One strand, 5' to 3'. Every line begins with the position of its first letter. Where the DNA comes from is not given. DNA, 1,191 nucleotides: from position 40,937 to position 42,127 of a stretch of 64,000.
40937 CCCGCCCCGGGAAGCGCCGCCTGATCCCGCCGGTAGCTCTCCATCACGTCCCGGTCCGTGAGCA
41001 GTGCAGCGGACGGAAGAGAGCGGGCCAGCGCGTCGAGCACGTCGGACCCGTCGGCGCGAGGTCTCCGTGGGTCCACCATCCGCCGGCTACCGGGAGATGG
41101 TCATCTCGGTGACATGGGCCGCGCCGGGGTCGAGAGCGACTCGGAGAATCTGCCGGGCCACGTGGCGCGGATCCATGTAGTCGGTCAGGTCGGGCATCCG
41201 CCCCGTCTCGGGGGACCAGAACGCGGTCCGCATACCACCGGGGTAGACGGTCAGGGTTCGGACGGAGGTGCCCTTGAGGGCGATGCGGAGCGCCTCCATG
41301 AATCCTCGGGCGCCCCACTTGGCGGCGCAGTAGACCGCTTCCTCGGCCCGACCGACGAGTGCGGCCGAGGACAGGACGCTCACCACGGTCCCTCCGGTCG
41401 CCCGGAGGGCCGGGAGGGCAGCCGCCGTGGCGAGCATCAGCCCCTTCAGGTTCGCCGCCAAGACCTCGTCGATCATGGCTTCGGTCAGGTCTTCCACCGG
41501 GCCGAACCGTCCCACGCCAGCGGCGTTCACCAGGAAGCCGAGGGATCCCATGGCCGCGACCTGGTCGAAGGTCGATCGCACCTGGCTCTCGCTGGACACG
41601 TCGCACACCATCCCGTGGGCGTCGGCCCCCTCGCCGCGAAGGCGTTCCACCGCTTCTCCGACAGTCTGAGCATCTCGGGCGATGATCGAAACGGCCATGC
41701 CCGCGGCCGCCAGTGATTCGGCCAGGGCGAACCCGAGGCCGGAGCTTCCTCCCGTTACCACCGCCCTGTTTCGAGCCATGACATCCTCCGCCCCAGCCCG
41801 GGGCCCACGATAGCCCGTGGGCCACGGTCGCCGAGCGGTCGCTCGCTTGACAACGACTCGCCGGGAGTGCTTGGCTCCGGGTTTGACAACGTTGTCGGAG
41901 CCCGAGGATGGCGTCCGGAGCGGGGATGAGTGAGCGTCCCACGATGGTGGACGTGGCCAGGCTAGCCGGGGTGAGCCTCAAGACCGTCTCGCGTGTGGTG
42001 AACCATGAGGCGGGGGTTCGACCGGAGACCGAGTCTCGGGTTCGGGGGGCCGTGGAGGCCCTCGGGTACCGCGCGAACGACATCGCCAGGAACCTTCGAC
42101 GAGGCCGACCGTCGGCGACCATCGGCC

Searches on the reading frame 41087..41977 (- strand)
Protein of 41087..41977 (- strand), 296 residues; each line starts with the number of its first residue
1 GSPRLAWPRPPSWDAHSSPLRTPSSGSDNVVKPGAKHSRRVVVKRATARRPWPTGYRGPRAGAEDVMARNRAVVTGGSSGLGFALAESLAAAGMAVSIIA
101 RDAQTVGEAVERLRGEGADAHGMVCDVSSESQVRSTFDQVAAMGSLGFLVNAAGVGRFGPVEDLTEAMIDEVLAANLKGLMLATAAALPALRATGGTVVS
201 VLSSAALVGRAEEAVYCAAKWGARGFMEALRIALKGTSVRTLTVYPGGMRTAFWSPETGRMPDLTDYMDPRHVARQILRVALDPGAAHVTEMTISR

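Call 70: search_protein_families(library=pfam, proteins=[window:41087-41977:-], max_evalue=0.0001)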
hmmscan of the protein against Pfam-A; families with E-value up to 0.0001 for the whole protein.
window:41087-41977:- (296 aa): 3 families
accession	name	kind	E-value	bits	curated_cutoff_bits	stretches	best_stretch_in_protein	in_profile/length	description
PF00106.31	adh_short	-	3.5e-44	151.1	26.6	1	71-255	2-188/195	short chain dehydrogenase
PF13561.12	adh_short_C2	-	1.1e-29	104.2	27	1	79-276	6-202/236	Enoyl-(Acyl carrier protein) reductase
PF08659.16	KR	-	7.2e-16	59.1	22.6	1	73-238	4-172/180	KR domain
